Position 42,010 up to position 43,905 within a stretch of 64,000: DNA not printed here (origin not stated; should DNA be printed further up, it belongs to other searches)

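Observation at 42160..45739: AT-rich, translationally coupled three-gene operon of unrecognisable membrane and soluble proteins: best candidate for an undescribed system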

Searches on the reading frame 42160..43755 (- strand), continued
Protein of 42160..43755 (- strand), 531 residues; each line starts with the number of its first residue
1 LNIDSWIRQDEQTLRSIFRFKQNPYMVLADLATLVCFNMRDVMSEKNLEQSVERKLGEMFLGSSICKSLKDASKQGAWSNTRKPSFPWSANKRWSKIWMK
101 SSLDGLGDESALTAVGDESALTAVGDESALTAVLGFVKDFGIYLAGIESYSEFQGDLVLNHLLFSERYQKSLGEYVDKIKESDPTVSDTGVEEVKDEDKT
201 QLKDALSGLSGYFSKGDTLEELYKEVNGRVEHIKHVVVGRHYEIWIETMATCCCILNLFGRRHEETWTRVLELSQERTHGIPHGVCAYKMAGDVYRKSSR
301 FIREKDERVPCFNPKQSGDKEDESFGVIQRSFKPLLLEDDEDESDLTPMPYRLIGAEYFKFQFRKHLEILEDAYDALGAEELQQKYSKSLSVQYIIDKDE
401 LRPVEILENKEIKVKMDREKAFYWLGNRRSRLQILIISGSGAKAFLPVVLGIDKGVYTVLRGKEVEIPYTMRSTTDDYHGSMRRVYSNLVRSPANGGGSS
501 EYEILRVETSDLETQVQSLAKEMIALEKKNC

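Call 68: find_encoding_contigs(protein=P0028, flank=10000, max_places=2)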
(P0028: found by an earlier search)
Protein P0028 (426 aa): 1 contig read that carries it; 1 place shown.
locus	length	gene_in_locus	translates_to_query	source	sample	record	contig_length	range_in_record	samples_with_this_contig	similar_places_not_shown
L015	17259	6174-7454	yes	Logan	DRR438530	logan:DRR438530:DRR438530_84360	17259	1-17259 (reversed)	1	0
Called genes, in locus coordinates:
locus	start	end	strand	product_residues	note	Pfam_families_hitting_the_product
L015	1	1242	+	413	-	?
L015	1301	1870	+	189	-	-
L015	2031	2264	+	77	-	-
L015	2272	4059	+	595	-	PF00589:Phage_integrase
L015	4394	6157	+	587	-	-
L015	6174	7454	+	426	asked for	-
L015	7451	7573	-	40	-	-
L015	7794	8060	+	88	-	-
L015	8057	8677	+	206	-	-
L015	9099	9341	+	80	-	-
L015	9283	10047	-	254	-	PF01695:IstB_IS21, PF00308:Bac_DnaA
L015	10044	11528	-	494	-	PF00665:rve, PF22483:Mu-transpos_C_2 (weak)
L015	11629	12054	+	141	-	-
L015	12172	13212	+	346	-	PF03781:FGE-sulfatase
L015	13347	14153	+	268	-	PF08308:PEGA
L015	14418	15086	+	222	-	-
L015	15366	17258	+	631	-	?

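Call 71: list_cluster_members(proteins=[P0022, P0023, P0024, P0026, P0017, P0014, P0009, P0010, P0018, P0020])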
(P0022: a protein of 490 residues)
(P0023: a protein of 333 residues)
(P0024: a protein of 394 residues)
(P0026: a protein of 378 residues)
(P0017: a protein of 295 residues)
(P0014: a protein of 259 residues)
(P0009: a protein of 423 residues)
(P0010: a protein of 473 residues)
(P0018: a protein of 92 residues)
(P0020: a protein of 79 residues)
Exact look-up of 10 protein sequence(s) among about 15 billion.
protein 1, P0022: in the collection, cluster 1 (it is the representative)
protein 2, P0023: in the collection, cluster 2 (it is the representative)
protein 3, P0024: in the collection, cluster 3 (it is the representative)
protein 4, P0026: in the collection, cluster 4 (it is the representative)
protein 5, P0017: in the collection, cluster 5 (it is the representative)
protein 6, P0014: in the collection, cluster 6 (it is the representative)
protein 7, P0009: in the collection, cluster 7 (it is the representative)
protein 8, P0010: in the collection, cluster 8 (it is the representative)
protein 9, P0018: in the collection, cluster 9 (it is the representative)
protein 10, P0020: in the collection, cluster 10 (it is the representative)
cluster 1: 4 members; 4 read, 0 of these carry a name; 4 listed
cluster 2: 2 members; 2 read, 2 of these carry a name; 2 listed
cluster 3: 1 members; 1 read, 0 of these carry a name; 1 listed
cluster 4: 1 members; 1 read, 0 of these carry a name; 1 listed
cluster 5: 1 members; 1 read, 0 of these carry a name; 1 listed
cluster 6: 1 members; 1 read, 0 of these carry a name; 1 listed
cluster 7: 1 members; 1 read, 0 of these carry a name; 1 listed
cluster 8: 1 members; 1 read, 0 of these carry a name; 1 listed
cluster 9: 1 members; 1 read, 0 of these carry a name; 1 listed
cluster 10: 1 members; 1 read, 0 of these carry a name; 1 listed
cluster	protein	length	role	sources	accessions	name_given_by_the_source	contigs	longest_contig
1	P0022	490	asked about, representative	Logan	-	-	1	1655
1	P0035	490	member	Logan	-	-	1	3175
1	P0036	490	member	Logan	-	-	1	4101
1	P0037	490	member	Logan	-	-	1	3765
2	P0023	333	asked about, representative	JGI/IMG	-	hypothetical protein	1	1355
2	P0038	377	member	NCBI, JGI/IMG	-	hypothetical protein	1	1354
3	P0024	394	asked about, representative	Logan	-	-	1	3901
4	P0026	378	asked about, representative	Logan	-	-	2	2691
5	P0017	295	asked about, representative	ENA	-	-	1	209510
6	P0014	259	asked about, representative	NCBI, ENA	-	-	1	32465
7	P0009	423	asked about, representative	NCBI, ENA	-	-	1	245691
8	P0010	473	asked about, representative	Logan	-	-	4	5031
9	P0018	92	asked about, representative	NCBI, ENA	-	-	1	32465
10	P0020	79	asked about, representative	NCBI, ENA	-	-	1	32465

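Call 73: find_encoding_contigs(protein=P0017, flank=10000, max_places=2)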
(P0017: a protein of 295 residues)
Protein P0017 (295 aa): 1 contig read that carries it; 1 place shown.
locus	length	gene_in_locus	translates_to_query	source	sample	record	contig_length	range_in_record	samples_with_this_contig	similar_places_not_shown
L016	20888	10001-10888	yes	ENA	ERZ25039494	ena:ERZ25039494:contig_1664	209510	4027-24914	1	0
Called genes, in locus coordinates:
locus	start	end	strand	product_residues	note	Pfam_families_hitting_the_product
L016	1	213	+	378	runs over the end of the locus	-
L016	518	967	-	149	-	-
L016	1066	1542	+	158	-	PF06983:3-dmu-9_3-mt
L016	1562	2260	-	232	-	-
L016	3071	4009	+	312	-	PF01979:Amidohydro_1, PF22647:EF_0837-like_N (weak)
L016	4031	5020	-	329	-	-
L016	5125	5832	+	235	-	PF13302:Acetyltransf_3 (weak)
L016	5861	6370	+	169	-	PF03328:HpcH_HpaI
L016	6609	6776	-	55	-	-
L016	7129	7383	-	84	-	-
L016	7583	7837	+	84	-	-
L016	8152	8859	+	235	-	-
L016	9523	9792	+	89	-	-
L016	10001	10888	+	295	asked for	-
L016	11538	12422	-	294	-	PF00126:HTH_1, PF03466:LysR_substrate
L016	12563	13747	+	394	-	PF00248:Aldo_ket_red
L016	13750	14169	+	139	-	PF18050:Cyclophil_like2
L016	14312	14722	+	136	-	PF02311:AraC_binding (weak), PF07883:Cupin_2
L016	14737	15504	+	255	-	PF00106:adh_short, PF01370:Epimerase, PF08659:KR (weak), PF13460:NAD_binding_10 (weak), PF13561:adh_short_C2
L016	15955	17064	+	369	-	PF01011:PQQ (faint), PF13360:PQQ_2, PF25293:Beta-prop_EMC1_N (faint), PF13570:Beta-prop_ACSF4 (weak), PF13360:PQQ_2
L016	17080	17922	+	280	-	PF08123:DOT1 (weak), PF09445:Methyltransf_15 (weak), PF13649:Methyltransf_25, PF13847:Methyltransf_31, PF08241:Methyltransf_11 (weak), PF08242:Methyltransf_12 (weak)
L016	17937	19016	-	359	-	PF01979:Amidohydro_1, PF07969:Amidohydro_3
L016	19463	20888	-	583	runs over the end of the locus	PF00930:DPPIV_N (faint), PF25174:Beta-prop_THOC3 (faint), PF26549:Tricorn_N, PF07676:PD40, PF26550:Tricorn_2nd (weak), PF26549:Tricorn_N, PF26550:Tricorn_2nd (weak)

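Call 74: find_encoding_contigs(protein=P0025, flank=10000, max_places=2)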
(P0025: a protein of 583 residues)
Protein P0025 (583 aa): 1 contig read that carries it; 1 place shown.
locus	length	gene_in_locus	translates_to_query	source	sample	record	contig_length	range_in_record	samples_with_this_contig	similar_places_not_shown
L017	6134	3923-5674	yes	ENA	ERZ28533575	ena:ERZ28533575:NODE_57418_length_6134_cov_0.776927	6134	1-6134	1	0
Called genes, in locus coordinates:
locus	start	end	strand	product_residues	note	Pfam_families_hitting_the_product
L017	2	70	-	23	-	?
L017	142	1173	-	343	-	-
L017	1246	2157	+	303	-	PF00248:Aldo_ket_red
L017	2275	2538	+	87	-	-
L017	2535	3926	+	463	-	-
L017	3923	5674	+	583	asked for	-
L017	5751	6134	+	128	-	?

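Call 75: search_protein_families(library=padloc, proteins=[L012:491-2686:+, L012:2683-4110:+, L012:4107-5243:+, L012:5348-5998:-, L012:6189-6857:+, L012:11499-11813:+, L012:11788-12168:-, L012:12941-13975:-, L012:15606-18731:+, L012:7695-8093:+], max_evalue=0.00001)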
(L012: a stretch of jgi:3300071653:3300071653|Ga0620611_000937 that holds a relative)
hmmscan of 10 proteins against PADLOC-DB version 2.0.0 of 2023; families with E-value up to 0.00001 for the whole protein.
L012:491-2686:+ (731 aa): 1 family
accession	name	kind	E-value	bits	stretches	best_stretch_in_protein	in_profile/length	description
PDLC02549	PglZ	-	4e-56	188.4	1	103-721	101-718/726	PglZ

L012:2683-4110:+ (475 aa): 5 families
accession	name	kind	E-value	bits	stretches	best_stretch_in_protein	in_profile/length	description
PDLC02507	BrxL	-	4.6e-172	571.2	1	8-470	13-474/482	BrxL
PDLC02505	BrxL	-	4.4e-91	304.2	1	9-464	4-469/482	BrxL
PDLC02508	BrxL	-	4.6e-76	254.6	1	8-466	3-461/698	BrxL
PDLC02506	BrxL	-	5.6e-76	254.2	1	5-455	4-455/680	BrxL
PDLC02509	BrxL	-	9.1e-41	138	1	156-440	201-487/535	BrxL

L012:4107-5243:+ (378 aa): 2 families
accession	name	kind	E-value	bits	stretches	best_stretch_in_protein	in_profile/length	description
PDLC02759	SspA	-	1.2e-87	292.7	1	8-369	1-371/374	SspA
PDLC02657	DndA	-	5.1e-85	284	1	7-364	1-368/372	DndA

L012:5348-5998:- (216 aa): 0 families

L012:6189-6857:+ (222 aa): 0 families

L012:11499-11813:+ (104 aa): 2 families
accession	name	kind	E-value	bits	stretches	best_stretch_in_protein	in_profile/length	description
PDLC04916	PDC-S11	-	5.8e-15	53.2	1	23-103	275-356/358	-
PDLC04915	PDC-S11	-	7.6e-12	43.2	1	9-103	277-373/379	-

L012:11788-12168:- (126 aa): 0 families

L012:12941-13975:- (344 aa): 1 family
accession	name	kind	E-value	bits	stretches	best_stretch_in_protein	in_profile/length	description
PDLC04597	PDC-M36A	-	1.5e-09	35.2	1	178-318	290-430/457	-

L012:15606-18731:+ (1041 aa): 2 families
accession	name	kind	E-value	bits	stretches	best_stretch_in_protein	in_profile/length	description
PDLC03647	REase_III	-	2.8e-07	27.1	0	896-974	864-935/989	Type III restriction enzyme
PDLC03648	REase_III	-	7.8e-06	22.3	0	625-670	310-355/871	Type III restriction enzyme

L012:7695-8093:+ (132 aa): 0 families

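Call 77: search_solved_structures(query=A6, max_evalue=10)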
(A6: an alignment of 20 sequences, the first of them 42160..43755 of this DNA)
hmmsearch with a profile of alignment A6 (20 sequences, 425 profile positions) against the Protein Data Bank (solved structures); distinct sequences matched with E-value up to 10: 7.
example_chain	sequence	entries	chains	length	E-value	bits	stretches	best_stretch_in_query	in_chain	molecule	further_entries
8ek4_A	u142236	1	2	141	0.2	14.1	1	40-146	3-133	Ice-binding protein TIP-99a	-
21ty_A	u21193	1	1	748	0.3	13.5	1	4-129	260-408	Free fatty acid receptor 2,human free fatty acid receptor 2 (FFA2) fused with de novo desi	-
9uvz_A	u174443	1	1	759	0.33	13.3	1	4-129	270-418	Lysophosphatidic acid receptor 2,ARK1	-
9uvy_A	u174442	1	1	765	0.38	13.1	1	4-129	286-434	Vasopressin V2 receptor,ARK1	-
6kos_A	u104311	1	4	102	0.42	13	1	28-97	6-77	SUWA (Super WA20)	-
4yc7_B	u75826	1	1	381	0.47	12.8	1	36-175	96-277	Formin-like protein 2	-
2efr_A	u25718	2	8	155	7.5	8.9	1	23-138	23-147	General control protein GCN4 and Tropomyosin 1 alpha chain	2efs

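Call 78: search_protein_families(library=pfam, alignment_id=A6, max_evalue=0.01)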
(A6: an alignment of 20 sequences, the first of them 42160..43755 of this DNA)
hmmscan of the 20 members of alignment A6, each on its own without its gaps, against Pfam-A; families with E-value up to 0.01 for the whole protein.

A. member 1, window:42160-43755:- (531 aa): 1 family
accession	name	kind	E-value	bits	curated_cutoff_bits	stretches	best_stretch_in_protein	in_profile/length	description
PF25785.1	TPR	-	0.0077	17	27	0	500-528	14-42/110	Nucleoprotein TPR-like domain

B. families by the number of members that match (of 20 scanned): 2 families
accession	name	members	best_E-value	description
PF04174.18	CP_ATPgrasp_1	2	0.0066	A circularly permuted ATPgrasp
PF25785.1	TPR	1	0.0077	Nucleoprotein TPR-like domain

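Call 81: search_protein_families(library=padloc, alignment_id=A8, max_evalue=0.00001)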
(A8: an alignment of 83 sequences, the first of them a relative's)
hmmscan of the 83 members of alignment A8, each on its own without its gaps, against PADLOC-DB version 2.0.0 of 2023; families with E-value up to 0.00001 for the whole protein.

A. member 1, L008:838-1155:+ (105 aa): 0 families

B. families by the number of members that match (of 83 scanned): 2 families
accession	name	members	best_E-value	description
PDLC02630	DrmD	1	1.5e-49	DrmD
PDLC04405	PDC-M08B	1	2.4e-07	-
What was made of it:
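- Defence neighbours are seen in only one locus (calls 75, 81).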

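Call 82: search_protein_families(library=padloc, proteins=[L015:2272-4059:+, L010:18159-19199:-, L017:142-1173:-, L016:4031-5020:-, L008:14614-16683:+, L008:16740-18128:+, L012:14018-15211:-, L015:10044-11528:-], max_evalue=0.00001)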
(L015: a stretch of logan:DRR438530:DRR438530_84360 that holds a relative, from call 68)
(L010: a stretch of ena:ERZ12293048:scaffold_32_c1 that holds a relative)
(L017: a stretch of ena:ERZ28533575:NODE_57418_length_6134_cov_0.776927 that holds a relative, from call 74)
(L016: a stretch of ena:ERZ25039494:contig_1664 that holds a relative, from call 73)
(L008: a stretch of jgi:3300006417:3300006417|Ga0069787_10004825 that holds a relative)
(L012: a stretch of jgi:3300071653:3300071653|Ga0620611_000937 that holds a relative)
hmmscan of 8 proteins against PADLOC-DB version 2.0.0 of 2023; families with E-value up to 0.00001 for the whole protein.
L015:2272-4059:+ (595 aa): 0 families

L010:18159-19199:- (346 aa): 0 families

L017:142-1173:- (343 aa): 0 families

L016:4031-5020:- (329 aa): 0 families

L008:14614-16683:+ (689 aa): 0 families

L008:16740-18128:+ (462 aa): 0 families

L012:14018-15211:- (397 aa): 0 families

L015:10044-11528:- (494 aa): 0 families

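Call 83: search_protein_families(library=padloc, proteins=[L016:1562-2260:-, L010:13405-14247:+, L015:8057-8677:+, L008:2203-3141:+, L001:145-735:-], max_evalue=0.00001)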
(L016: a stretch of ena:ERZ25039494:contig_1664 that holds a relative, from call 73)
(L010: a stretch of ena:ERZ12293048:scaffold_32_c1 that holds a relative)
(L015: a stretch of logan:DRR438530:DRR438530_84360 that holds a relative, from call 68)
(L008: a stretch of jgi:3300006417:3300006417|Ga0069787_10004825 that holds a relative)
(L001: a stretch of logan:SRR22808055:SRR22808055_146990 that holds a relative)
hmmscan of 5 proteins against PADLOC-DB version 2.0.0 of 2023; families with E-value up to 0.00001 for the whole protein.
L016:1562-2260:- (232 aa): 0 families

L010:13405-14247:+ (280 aa): 0 families

L015:8057-8677:+ (206 aa): 0 families

L008:2203-3141:+ (312 aa): 0 families

L001:145-735:- (196 aa): 0 families

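Call 95: search_protein_families(library=padloc, proteins=[L015:12172-13212:+, L015:9283-10047:-, L015:1301-1870:+, L015:14418-15086:+, L015:13347-14153:+, L010:1701-2246:-, L010:12220-13242:+, L010:14357-15082:+, L010:15235-15975:+, L008:3912-4718:-], max_evalue=0.00001)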
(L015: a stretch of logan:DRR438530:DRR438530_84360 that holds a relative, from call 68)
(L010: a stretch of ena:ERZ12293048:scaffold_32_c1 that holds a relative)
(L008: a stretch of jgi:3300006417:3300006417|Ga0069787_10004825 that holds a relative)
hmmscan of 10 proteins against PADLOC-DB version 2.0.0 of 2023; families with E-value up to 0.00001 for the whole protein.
L015:12172-13212:+ (346 aa): 0 families

L015:9283-10047:- (254 aa): 1 family
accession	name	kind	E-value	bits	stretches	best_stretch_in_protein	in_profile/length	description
PDLC02630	DrmD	-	1.5e-49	166.9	1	16-249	13-247/260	DrmD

L015:1301-1870:+ (189 aa): 0 families

L015:14418-15086:+ (222 aa): 0 families

L015:13347-14153:+ (268 aa): 0 families

L010:1701-2246:- (181 aa): 0 families

L010:12220-13242:+ (340 aa): 0 families

L010:14357-15082:+ (241 aa): 0 families

L010:15235-15975:+ (246 aa): 0 families

L008:3912-4718:- (268 aa): 0 families
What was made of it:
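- On Anti-phage defence system (operational definition): The other loci gave no genuine hit (calls 81-83, 95).
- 83 pooled neighbours of the other loci gave no genuine PADLOC hit (calls 81-83, 95). An integrase lies immediately upstream in L015, with IS21 downstream (calls 68, 95).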
